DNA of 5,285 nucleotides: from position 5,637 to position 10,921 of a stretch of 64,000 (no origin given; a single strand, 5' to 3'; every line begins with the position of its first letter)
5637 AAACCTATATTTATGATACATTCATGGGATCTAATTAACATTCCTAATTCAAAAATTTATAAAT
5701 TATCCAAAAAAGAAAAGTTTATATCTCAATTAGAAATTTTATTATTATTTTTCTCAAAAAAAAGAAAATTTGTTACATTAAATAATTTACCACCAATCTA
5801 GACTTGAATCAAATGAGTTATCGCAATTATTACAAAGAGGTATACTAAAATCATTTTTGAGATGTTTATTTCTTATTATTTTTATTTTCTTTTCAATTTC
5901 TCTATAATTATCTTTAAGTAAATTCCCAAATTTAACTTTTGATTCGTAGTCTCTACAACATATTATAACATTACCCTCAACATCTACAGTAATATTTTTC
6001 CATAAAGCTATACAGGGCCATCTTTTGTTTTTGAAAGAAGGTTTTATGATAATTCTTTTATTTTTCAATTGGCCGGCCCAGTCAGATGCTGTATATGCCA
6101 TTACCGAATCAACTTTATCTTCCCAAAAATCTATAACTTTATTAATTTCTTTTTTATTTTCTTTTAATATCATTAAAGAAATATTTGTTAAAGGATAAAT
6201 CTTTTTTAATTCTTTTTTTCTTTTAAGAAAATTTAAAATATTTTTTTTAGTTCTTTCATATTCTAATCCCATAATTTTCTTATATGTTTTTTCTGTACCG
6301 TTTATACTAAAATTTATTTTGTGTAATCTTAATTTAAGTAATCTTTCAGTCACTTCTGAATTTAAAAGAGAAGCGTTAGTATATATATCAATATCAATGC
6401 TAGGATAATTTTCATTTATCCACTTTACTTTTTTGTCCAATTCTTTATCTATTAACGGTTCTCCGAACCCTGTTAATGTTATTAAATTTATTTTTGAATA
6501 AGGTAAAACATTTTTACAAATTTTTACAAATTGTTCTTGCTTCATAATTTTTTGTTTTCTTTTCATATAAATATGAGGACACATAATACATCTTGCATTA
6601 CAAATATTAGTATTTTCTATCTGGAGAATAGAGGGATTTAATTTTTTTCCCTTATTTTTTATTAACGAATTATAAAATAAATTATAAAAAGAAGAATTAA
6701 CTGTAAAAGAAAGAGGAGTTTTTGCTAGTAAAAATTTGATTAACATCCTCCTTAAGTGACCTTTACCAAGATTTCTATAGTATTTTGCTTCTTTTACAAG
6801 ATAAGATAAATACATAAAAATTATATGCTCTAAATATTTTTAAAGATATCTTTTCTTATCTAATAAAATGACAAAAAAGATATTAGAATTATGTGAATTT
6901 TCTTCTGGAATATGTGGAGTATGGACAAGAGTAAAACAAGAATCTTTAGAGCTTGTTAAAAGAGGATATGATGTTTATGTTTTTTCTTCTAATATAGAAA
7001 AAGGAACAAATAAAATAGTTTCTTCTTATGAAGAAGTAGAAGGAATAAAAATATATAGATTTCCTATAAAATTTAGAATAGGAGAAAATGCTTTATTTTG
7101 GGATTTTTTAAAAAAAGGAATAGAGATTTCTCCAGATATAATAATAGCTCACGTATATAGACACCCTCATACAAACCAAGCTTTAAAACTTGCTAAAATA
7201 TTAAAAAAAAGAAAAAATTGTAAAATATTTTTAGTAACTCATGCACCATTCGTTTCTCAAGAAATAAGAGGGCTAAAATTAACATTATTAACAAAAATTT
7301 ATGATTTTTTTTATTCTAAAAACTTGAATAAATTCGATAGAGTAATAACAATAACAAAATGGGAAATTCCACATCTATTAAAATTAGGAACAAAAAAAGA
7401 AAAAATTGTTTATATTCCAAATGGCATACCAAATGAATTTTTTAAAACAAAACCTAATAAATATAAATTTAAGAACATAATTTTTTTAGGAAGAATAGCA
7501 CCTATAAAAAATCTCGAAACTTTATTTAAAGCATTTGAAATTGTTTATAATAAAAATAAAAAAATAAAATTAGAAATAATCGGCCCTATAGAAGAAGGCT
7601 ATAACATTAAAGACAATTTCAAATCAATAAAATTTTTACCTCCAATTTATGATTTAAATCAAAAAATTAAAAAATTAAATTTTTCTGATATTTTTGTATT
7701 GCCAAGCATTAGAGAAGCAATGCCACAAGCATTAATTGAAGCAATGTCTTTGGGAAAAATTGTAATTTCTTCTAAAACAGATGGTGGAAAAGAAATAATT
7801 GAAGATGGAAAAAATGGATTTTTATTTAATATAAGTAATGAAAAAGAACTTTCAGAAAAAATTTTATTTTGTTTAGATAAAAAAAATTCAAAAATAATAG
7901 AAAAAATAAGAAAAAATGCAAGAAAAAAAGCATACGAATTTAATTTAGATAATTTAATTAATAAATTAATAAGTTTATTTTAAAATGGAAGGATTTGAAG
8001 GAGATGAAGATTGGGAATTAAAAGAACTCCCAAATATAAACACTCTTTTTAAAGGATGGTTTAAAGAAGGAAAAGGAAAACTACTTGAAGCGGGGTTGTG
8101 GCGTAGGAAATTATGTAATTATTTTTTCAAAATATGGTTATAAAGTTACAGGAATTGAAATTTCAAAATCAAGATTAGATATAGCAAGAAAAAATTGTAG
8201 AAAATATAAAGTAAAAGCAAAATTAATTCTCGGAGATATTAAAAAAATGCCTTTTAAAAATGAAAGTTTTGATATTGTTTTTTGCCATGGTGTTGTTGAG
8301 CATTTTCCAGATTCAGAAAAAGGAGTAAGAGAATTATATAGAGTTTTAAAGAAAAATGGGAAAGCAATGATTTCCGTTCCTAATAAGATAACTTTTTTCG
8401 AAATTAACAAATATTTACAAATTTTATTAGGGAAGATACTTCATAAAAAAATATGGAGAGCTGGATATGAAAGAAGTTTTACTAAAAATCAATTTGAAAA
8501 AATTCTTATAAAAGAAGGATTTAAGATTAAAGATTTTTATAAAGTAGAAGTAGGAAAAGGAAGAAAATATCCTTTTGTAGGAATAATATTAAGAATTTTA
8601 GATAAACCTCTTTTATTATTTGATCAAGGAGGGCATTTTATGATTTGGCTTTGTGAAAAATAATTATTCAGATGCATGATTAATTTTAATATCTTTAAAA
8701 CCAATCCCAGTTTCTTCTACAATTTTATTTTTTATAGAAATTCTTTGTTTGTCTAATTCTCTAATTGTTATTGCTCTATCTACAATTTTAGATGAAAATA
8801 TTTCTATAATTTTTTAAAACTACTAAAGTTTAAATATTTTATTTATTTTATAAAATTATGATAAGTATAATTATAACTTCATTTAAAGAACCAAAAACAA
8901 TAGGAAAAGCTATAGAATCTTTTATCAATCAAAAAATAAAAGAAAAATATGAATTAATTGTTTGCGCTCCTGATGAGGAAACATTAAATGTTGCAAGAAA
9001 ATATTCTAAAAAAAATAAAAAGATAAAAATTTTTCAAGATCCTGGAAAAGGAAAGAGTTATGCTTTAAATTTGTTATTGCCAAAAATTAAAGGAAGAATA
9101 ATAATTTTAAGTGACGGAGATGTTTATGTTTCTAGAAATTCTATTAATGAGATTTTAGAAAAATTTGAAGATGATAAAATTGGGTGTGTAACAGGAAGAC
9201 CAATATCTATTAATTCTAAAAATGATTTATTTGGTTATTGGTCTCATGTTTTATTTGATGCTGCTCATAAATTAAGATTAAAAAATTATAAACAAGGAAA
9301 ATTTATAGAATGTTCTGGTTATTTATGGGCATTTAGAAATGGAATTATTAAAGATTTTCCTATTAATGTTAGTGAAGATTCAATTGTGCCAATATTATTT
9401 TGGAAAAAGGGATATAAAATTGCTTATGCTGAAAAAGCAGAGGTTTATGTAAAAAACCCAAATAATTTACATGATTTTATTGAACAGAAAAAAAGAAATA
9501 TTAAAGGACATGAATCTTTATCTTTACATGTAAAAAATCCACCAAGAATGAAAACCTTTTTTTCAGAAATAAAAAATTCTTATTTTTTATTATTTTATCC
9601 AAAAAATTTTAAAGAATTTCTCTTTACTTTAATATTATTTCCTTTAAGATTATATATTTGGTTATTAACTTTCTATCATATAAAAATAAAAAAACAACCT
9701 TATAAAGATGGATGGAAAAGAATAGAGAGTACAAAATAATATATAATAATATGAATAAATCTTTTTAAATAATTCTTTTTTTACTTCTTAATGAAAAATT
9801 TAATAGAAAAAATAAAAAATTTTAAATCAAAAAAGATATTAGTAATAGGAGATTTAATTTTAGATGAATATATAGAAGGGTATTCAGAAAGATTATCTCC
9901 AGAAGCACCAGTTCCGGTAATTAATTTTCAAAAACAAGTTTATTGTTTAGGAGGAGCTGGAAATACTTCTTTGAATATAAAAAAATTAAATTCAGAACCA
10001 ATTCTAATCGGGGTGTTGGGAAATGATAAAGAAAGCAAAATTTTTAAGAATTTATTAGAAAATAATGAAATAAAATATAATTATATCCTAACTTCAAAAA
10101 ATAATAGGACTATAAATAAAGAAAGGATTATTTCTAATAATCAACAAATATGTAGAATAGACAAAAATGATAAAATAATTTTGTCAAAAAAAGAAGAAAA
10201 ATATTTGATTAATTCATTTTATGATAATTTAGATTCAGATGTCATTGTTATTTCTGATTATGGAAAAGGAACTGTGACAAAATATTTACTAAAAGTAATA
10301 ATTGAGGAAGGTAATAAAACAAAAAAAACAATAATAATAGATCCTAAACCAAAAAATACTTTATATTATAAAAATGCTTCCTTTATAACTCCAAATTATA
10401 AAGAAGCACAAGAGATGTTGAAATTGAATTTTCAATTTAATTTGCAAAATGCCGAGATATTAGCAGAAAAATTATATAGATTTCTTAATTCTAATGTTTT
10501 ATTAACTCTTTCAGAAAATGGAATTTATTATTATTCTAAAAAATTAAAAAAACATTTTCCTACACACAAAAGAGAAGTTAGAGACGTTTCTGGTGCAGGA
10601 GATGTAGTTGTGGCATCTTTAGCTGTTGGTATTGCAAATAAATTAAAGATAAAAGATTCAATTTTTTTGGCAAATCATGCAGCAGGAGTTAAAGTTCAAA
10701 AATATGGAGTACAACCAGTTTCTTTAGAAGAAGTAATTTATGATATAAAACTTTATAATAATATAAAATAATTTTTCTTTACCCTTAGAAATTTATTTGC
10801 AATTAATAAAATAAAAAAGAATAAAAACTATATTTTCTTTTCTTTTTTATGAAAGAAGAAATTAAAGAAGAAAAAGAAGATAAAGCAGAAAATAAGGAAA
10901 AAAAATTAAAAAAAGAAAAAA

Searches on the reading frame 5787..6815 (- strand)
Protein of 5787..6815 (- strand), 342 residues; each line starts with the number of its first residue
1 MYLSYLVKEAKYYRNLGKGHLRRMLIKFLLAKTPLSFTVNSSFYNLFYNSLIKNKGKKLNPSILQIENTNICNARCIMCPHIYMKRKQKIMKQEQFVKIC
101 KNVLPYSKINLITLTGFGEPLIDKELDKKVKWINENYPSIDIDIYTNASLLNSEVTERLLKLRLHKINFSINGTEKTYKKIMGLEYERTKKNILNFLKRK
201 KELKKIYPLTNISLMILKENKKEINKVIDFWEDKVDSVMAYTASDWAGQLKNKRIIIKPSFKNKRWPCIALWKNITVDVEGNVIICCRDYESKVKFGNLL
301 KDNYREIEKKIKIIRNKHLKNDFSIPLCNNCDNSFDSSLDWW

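Call 68: search_protein_families(library=pfam, proteins=[window:5787-6815:-], max_evalue=0.0001)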
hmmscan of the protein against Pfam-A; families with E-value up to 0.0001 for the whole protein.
window:5787-6815:- (342 aa): 2 families
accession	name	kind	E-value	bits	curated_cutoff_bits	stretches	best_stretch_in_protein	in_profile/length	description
PF04055.27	Radical_SAM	-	2.4e-16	60.8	29.5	1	69-230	4-165/166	Radical SAM superfamily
PF13186.11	SPASM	-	2.2e-09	37.9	21.5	1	268-332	1-67/67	Iron-sulfur cluster-binding domain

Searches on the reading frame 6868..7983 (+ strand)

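Call 68: search_protein_families(library=pfam, proteins=[window:6868-7983:+], max_evalue=0.0001)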
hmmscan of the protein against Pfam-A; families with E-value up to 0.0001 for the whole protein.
window:6868-7983:+ (371 aa): 4 families
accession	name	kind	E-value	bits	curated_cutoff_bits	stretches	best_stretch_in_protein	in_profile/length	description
PF00534.26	Glycos_transf_1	-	9.3e-28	97.3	26.4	1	193-353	7-171/172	Glycosyl transferases group 1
PF13692.12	Glyco_trans_1_4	-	2.7e-24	86.5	27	1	202-337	2-141/142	Glycosyl transferases group 1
PF13439.12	Glyco_transf_4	-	2e-16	60.9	28.5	1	17-188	3-167/170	Glycosyltransferase Family 4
PF13579.12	Glyco_trans_4_4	-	1.7e-10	41.9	29.7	1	17-186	2-158/158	Glycosyl transferase 4-like domain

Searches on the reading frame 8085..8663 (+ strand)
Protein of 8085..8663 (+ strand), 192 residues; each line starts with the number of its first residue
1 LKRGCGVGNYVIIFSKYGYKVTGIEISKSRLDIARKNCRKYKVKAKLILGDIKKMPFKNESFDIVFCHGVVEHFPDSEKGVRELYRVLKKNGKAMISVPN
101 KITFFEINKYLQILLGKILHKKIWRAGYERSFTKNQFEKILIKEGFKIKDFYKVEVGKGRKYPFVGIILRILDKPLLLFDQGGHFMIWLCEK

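Call 68: search_protein_families(library=pfam, proteins=[window:8085-8663:+], max_evalue=0.0001)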
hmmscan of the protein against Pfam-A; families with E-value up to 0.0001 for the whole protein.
window:8085-8663:+ (192 aa): 8 families
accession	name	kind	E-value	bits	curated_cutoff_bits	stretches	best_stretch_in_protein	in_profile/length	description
PF08241.18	Methyltransf_11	-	1.4e-25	90.1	21.2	1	4-95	4-94/95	Methyltransferase domain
PF13649.12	Methyltransf_25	-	9.9e-22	77.9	27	1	4-92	5-97/97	Methyltransferase domain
PF13847.12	Methyltransf_31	-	1.7e-20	73.6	27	1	4-100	11-113/145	Methyltransferase domain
PF08242.18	Methyltransf_12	-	1.2e-14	55.2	30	1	4-93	4-97/98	Methyltransferase domain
PF13489.12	Methyltransf_23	-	4.2e-13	49.8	27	1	4-113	30-132/164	Methyltransferase domain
PF01209.24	Ubie_methyltran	-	2.9e-10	40.3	20.1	1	6-119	57-181/233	ubiE/COQ5 methyltransferase family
PF09445.16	Methyltransf_15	-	2.9e-07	30.6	22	1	5-67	9-77/165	RNA cap guanine-N2 methyltransferase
PF02353.26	CMAS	-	7.7e-05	22.6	27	1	4-150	70-214/273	Mycolic acid cyclopropane synthetase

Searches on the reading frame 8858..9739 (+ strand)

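Call 69: search_protein_families(library=pfam, proteins=[window:8858-9739:+], max_evalue=0.0001)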
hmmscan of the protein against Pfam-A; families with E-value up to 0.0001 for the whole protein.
window:8858-9739:+ (293 aa): 4 families
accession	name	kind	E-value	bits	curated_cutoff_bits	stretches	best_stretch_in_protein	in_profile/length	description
PF00535.33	Glycos_transf_2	-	4.9e-21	75.8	23.3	1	3-165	1-165/168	Glycosyl transferase family 2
PF13641.12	Glyco_tranf_2_3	-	7.5e-20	72.4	27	1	2-216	3-229/230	Glycosyltransferase like family 2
PF13632.12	Glyco_trans_2_3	-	1.2e-09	38.7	27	1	81-272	1-189/198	Glycosyl transferase family group 2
PF13506.12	Glyco_transf_21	-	2e-06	27.8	21.7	1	66-160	18-110/174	Glycosyl transferase family 21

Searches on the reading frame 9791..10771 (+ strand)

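Call 69: search_protein_families(library=pfam, proteins=[window:9791-10771:+], max_evalue=0.0001)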
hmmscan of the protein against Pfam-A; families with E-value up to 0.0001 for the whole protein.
window:9791-10771:+ (326 aa): 2 families
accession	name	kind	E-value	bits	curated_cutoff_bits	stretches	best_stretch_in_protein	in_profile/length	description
PF00294.29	PfkB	-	1.6e-35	123.3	25.8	1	14-309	2-297/302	pfkB family carbohydrate kinase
PF08543.17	Phos_pyr_kin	-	3.1e-07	30.5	27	1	194-295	118-225/246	Phosphomethylpyrimidine kinase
